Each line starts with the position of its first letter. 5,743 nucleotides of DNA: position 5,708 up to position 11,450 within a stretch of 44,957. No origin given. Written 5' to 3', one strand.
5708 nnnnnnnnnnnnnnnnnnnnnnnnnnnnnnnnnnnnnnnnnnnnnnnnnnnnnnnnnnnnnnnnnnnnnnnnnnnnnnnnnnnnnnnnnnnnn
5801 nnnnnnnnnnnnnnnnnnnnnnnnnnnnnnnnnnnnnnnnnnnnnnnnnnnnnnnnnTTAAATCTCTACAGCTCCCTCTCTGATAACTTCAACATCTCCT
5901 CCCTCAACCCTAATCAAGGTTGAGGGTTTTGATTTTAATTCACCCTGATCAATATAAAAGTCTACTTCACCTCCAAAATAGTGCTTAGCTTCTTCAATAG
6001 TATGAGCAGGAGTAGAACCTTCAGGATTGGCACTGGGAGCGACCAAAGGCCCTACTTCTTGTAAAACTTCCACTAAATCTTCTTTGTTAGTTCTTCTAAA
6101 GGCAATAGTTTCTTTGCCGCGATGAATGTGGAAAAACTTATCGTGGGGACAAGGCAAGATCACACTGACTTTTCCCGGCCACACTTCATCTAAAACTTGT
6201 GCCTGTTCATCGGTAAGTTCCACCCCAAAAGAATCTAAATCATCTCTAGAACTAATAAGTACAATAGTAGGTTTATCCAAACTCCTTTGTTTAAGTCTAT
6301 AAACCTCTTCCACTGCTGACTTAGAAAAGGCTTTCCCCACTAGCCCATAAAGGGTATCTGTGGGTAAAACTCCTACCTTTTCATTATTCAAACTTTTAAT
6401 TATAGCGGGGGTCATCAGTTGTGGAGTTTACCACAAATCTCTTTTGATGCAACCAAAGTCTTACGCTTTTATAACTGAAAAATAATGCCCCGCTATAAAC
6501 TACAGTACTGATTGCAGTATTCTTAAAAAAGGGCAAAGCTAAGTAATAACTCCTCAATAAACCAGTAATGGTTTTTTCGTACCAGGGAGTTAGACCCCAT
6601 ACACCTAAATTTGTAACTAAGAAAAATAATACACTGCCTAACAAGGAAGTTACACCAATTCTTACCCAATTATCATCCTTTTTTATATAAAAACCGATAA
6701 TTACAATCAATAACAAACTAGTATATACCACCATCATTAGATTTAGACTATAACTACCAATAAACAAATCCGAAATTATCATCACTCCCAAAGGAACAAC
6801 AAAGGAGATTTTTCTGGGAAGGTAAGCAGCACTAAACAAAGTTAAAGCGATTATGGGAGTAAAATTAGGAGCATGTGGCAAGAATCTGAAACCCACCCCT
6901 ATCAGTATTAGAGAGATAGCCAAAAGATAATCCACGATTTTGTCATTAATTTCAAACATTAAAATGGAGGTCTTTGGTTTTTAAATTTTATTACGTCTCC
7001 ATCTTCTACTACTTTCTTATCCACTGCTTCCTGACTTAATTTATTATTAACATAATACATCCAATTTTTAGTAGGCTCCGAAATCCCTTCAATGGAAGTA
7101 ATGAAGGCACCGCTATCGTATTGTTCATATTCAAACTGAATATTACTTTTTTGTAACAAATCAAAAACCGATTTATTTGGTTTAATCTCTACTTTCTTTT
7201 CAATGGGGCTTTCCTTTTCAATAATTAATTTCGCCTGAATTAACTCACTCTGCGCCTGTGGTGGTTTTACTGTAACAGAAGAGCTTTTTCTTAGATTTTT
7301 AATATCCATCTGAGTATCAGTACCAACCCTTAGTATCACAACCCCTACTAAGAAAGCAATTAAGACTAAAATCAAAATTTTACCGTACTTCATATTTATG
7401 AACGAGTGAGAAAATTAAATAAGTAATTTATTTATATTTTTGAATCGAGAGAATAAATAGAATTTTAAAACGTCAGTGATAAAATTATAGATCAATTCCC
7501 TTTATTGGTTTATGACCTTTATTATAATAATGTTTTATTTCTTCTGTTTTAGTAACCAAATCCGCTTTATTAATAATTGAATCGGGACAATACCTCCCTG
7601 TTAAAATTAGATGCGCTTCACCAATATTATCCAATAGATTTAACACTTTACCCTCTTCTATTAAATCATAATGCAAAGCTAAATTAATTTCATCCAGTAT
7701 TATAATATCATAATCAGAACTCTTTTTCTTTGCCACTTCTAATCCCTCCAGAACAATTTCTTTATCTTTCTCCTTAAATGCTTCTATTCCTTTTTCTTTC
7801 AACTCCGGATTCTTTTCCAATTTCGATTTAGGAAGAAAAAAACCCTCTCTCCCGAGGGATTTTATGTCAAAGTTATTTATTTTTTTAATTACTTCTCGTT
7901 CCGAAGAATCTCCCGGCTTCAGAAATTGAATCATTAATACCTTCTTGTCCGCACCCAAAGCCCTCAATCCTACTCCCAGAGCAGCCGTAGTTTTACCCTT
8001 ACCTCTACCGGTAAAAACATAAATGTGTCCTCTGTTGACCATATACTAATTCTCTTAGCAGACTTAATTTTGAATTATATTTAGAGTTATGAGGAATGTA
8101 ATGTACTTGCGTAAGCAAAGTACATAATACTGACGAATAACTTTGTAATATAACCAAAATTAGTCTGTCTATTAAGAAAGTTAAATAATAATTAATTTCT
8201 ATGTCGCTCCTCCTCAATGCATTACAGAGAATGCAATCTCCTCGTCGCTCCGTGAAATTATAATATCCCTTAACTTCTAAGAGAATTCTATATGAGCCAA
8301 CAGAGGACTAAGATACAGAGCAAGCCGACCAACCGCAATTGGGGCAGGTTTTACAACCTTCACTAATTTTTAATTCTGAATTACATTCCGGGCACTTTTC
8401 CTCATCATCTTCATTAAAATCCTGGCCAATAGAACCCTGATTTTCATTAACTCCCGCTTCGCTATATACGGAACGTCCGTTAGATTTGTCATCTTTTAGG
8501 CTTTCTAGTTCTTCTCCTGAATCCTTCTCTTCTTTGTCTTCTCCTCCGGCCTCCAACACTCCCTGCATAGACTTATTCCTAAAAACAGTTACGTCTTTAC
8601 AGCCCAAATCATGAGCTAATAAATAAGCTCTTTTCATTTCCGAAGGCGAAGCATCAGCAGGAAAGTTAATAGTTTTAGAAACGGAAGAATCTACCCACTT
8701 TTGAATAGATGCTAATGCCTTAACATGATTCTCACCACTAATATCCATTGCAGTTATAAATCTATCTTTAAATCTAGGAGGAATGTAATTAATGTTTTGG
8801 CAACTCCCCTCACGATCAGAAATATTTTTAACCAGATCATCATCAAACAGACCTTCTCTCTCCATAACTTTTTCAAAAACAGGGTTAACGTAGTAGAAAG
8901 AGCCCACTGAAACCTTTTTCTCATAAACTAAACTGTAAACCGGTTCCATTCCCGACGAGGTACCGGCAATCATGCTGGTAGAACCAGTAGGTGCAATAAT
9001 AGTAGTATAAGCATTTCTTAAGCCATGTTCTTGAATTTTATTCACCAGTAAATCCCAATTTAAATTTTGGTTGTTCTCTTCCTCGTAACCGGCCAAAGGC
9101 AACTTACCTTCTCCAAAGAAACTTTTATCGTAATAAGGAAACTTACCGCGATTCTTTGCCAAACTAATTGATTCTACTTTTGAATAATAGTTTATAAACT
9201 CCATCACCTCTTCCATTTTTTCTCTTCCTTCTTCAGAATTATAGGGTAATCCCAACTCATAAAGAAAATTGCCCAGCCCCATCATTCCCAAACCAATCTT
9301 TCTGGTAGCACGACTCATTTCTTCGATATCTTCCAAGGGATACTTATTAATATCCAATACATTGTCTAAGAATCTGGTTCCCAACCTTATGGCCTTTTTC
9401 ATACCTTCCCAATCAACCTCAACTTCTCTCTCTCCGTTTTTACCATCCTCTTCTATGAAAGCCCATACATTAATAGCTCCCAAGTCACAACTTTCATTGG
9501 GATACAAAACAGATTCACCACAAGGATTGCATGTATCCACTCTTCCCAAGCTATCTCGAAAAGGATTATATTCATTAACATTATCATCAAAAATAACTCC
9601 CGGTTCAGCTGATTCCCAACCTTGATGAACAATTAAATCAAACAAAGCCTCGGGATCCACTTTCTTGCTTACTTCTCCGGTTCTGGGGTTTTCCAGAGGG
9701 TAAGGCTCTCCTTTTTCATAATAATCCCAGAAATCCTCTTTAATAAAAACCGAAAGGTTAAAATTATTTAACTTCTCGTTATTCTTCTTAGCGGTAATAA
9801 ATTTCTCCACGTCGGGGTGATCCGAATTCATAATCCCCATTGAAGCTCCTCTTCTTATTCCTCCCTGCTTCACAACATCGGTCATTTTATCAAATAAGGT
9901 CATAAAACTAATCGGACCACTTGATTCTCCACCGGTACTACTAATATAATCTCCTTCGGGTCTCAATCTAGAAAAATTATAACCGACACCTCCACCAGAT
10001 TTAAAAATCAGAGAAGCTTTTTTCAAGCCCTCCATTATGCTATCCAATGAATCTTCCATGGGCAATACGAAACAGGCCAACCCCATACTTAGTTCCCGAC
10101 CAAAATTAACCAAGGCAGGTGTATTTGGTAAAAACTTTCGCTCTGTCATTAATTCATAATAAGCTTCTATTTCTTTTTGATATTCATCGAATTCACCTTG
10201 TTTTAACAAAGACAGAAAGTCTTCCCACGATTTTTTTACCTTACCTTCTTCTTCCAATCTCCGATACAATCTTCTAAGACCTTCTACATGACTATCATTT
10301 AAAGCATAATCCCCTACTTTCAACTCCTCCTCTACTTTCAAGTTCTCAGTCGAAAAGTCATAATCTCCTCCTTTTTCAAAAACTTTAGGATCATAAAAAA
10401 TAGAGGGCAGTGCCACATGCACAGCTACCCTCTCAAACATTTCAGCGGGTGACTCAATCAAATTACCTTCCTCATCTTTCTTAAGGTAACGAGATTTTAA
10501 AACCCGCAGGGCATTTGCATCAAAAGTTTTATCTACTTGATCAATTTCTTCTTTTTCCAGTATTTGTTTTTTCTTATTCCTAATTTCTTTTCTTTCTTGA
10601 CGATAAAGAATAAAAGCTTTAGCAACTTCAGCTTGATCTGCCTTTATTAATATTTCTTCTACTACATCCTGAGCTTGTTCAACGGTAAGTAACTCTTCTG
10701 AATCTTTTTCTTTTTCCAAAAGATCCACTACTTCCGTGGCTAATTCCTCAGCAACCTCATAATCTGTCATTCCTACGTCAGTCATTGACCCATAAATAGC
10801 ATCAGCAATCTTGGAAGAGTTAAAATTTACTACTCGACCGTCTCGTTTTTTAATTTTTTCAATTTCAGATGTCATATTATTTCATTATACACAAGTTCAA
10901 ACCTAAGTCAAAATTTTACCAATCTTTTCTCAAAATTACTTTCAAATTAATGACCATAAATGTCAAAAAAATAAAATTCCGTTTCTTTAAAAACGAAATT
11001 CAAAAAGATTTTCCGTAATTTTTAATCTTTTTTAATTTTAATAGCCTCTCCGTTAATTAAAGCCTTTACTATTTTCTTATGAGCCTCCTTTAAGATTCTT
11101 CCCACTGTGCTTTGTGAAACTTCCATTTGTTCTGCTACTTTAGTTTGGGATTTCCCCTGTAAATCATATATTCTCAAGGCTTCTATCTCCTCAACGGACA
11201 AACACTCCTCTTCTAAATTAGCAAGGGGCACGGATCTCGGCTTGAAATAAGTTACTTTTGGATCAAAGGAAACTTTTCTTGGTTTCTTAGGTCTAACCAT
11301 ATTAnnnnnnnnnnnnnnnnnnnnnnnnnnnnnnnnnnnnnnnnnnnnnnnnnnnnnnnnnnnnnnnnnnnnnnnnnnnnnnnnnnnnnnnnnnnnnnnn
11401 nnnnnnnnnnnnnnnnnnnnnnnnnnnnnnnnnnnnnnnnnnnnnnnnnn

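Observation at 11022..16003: Translationally coupled operon joining uncharacterised metallocluster proteins with thioredoxin, a LigD-type phosphoesterase and an HD hydrolase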

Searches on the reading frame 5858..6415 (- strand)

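Call 17: search_protein_families(library=pfam, proteins=[window:5858-6415:-], max_evalue=0.0001)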
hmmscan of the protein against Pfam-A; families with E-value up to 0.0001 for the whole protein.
window:5858-6415:- (185 aa): 1 family
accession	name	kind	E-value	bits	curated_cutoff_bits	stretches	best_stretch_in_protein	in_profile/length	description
PF01300.24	Sua5_yciO_yrdC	-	4.5e-40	137.5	25.1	1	9-181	3-178/178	Telomere recombination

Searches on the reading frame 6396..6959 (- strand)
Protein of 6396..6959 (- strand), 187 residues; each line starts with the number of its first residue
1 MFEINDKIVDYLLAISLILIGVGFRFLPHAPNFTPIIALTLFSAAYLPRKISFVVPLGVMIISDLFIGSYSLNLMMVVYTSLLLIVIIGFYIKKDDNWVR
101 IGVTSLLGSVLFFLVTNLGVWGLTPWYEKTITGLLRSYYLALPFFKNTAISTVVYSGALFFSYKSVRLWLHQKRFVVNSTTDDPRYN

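Call 17: search_protein_families(library=pfam, proteins=[window:6396-6959:-], max_evalue=0.0001)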
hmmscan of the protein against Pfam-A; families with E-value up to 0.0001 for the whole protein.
window:6396-6959:- (187 aa): 1 family
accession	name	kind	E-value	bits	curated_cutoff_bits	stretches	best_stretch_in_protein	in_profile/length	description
PF20221.3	DUF6580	-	3.6e-43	148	27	1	11-166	7-155/162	Family of unknown function (DUF6580)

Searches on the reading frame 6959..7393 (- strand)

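Call 17: search_protein_families(library=pfam, proteins=[window:6959-7393:-], max_evalue=0.0001)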
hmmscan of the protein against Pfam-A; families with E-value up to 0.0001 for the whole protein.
window:6959-7393:- (144 aa): 1 family
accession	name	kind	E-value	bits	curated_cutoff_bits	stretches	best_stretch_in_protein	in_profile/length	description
PF14478.12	DUF4430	-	2e-14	54.2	23.8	1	74-140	2-71/72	Domain of unknown function (DUF4430)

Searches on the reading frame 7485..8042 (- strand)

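Call 17: search_protein_families(library=pfam, proteins=[window:7485-8042:-], max_evalue=0.0001)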
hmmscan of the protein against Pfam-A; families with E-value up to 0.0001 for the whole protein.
window:7485-8042:- (185 aa): 1 family
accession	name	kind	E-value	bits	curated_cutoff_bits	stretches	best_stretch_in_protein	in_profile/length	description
PF02572.21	CobA_CobO_BtuR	-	1e-49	169.5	25.7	1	4-184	2-171/172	ATP:corrinoid adenosyltransferase BtuR/CobO/CobP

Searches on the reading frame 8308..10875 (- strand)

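Call 17: search_protein_families(library=pfam, proteins=[window:8308-10875:-], max_evalue=0.0001)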
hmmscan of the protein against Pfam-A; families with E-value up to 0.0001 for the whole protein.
window:8308-10875:- (855 aa): 3 families
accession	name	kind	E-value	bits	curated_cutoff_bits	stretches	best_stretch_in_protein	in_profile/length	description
PF02867.20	Ribonuc_red_lgC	-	2e-146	489.1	23.9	1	267-764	2-522/523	Ribonucleotide reductase, barrel domain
PF00317.26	Ribonuc_red_lgN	-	3.7e-19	69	28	1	118-262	3-76/77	Ribonucleotide reductase, all-alpha domain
PF03477.21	ATP-cone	-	5.6e-18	65.7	25.8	1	7-97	2-88/88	ATP cone domain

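Call 79: search_protein_families(library=ncbifam, proteins=[window:8308-10875:-], max_evalue=0.00001)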
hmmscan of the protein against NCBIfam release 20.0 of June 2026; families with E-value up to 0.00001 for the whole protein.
window:8308-10875:- (855 aa): 24 families
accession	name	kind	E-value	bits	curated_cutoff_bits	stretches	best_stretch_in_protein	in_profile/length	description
NF006207.0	PRK08332.1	equivalog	2.9e-238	793.9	2400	3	451-781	1241-1569/1684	vitamin B12-dependent ribonucleotide reductase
NF005010.0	PRK06406.1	subfamily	1.5e-217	724.5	1125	2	4-585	3-561/771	vitamin B12-dependent ribonucleotide reductase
NF006417.0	PRK08665.1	equivalog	6.1e-209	696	961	3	231-801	60-599/759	vitamin B12-dependent ribonucleotide reductase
TIGR02504.1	NrdJ_Z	equivalog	2e-205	683.9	399.95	1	123-771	2-602/606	adenosylcobalamin-dependent ribonucleoside-diphosphate reductase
TIGR02506.1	NrdE_NrdA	equivalog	3.1e-112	376.1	341.05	1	225-760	38-608/616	ribonucleoside-diphosphate reductase subunit alpha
NF005544.0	PRK07207.1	equivalog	6.1e-98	328.8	965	3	401-773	538-916/965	ribonucleoside-diphosphate reductase subunit alpha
NF005122.0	PRK06556.1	equivalog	1.5e-93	314.2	859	2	370-791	286-725/960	vitamin B12-dependent ribonucleotide reductase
NF005991.0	PRK08115.1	equivalog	1.1e-86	291.6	854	2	404-848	431-851/858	vitamin B12-dependent ribonucleotide reductase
NF006577.0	PRK09102.1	equivalog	2.9e-81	273.5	620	2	231-581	57-412/604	ribonucleoside-diphosphate reductase subunit alpha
NF009029.0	PRK12365.1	equivalog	5.3e-79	266.4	1350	3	402-772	622-998/1046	ribonucleoside-diphosphate reductase subunit alpha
NF005101.0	PRK06539.1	equivalog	1.8e-71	241.3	988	2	405-761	395-754/822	ribonucleoside-diphosphate reductase subunit alpha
NF005401.0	PRK06948.1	subfamily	1.1e-68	232.4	906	1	267-770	88-585/604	ribonucleotide reductase-like protein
NF005736.0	PRK07562.1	equivalog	8.9e-68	228.9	1737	4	371-584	396-602/1222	vitamin B12-dependent ribonucleotide reductase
NF009028.0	PRK12364.1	equivalog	4.5e-66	223.4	1377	3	490-653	587-748/842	ribonucleoside-diphosphate reductase subunit alpha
NF006279.0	PRK08447.1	equivalog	1e-56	192.9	1082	2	490-654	511-686/789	ribonucleoside-diphosphate reductase subunit alpha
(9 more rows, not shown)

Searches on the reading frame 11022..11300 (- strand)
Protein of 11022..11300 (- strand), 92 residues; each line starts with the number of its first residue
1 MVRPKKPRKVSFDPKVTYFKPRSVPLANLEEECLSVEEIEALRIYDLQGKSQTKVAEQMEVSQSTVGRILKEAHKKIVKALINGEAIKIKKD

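Call 3: search_protein_families(library=pfam, proteins=[window:11022-11300:-], max_evalue=0.01)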
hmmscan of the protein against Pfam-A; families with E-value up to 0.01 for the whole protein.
window:11022-11300:- (92 aa): 14 families
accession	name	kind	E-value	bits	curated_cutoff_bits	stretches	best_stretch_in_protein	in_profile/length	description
PF02001.22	DUF134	-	2e-20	73.6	27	1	2-90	5-91/98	Protein of unknown function DUF134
PF04545.22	Sigma70_r4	-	1.8e-05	24.6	24.1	1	34-77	5-48/50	Sigma-70, region 4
PF13542.12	HTH_Tnp_ISL3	-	7.3e-05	22.6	27.4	1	48-73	25-50/51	Helix-turn-helix domain of transposase family ISL3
PF01381.28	HTH_3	-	0.0002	21.8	23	1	40-71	2-31/55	Helix-turn-helix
PF08281.18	Sigma70_r4_2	-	0.00061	19.8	25.7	1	34-76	11-53/54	Sigma-70, region 4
PF01047.28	MarR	-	0.0012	19.2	24.6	1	43-72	11-40/59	MarR family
PF13384.12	HTH_23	-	0.0013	18.9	24.6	1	40-72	9-40/50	Homeodomain-like domain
PF13936.12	HTH_38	-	0.0019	18.3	27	1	34-71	5-42/44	Helix-turn-helix domain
PF04967.18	HTH_10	-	0.0023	18.1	23.1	1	53-79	27-53/53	HTH DNA binding domain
PF25213.1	HVO_A0261_N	-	0.0046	17.3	35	1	35-73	10-48/86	HVO_A0261 N-terminal domain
PF00216.26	Bac_DNA_binding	-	0.0059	17.3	22.4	0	54-90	9-45/90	Bacterial DNA-binding protein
PF19026.7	UBA_HYPK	-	0.0064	16.3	27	0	55-82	11-38/41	HYPK UBA domain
PF13560.12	HTH_31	-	0.0077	16.9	27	1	49-71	14-36/64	Helix-turn-helix domain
PF13518.12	HTH_28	-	0.0087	16.6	25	0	46-72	10-35/52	Helix-turn-helix domain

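Call 4: search_protein_families(library=ncbifam, proteins=[window:11022-11300:-], max_evalue=0.01)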
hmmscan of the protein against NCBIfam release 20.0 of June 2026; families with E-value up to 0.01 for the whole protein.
window:11022-11300:- (92 aa): 18 families
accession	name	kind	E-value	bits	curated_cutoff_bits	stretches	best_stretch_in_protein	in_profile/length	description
NF003257.0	PRK04217.1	equivalog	1.3e-14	54.2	115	1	3-87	11-96/110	hypothetical protein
TIGR02937.1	sigma70-ECF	superfamily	7.3e-09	35.5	42.9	1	32-81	116-165/165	sigma-70 family RNA polymerase sigma factor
NF053881.1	TransRegDeoRBac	equivalog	8e-06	25.2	420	1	38-82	9-54/311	DNA-binding transcriptional repressor DeoR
TIGR02959.1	SigZ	equivalog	8e-05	22.5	168.65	1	34-84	101-151/170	RNA polymerase sigma factor SigZ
NF004471.0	PRK05803.1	subfamily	0.00035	19.9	252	1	47-84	194-231/235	RNA polymerase sporulation sigma factor SigK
TIGR02980.1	SigBFG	subfamily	0.00039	20.2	234.35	1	44-80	189-225/227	SigB/SigF/SigG family RNA polymerase sigma factor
NF033545.0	transpos_IS630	equivalog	0.00042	19.9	100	1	41-82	5-45/299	IS630 family transposase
NF006071.0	PRK08215.1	equivalog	0.00043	19.9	372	1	42-80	218-256/258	RNA polymerase sporulation sigma factor SigG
TIGR02985.1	Sig70_bacteroi1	subfamily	0.00046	20.4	126.4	1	40-81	121-162/162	RNA polymerase sigma-70 factor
NF007215.0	PRK09637.1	equivalog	0.0006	19.9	212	1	34-82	107-155/181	RNA polymerase sigma factor SigZ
NF040595.1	HTH_Cbp1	equivalog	0.0011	18.9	140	1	46-90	59-104/135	CRISPR DNA repeat-binding protein Cbp1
TIGR03001.1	Sig-70_gmx1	subfamily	0.0013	18.1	154.6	1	33-80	161-208/244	RNA polymerase sigma-70 factor, Myxococcales family 1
TIGR02846.1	spore_sigmaK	equivalog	0.0023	17.5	298.65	1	44-81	189-226/227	RNA polymerase sporulation sigma factor SigK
TIGR03541.1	reg_near_HchA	equivalog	0.0027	17.2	215.6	1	30-89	168-225/232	PA1136 family autoinducer-binding transcriptional regulator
TIGR02850.1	spore_sigG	equivalog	0.0033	16.9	457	1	42-79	215-252/254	RNA polymerase sporulation sigma factor SigG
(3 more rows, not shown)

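Call 51: search_solved_structures(query=window:11022-11300:-, max_evalue=0.1, show_alignments=1)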
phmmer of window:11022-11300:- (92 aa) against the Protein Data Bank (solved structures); distinct sequences matched with E-value up to 0.1: 2.
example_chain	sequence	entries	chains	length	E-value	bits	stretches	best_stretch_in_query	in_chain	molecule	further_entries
7bhy_A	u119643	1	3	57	0.00081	23.2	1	38-76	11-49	Deoxyribonucleoside regulator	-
8r7y_A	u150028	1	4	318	0.0065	20.3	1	31-76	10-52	Deoxyribonucleoside regulator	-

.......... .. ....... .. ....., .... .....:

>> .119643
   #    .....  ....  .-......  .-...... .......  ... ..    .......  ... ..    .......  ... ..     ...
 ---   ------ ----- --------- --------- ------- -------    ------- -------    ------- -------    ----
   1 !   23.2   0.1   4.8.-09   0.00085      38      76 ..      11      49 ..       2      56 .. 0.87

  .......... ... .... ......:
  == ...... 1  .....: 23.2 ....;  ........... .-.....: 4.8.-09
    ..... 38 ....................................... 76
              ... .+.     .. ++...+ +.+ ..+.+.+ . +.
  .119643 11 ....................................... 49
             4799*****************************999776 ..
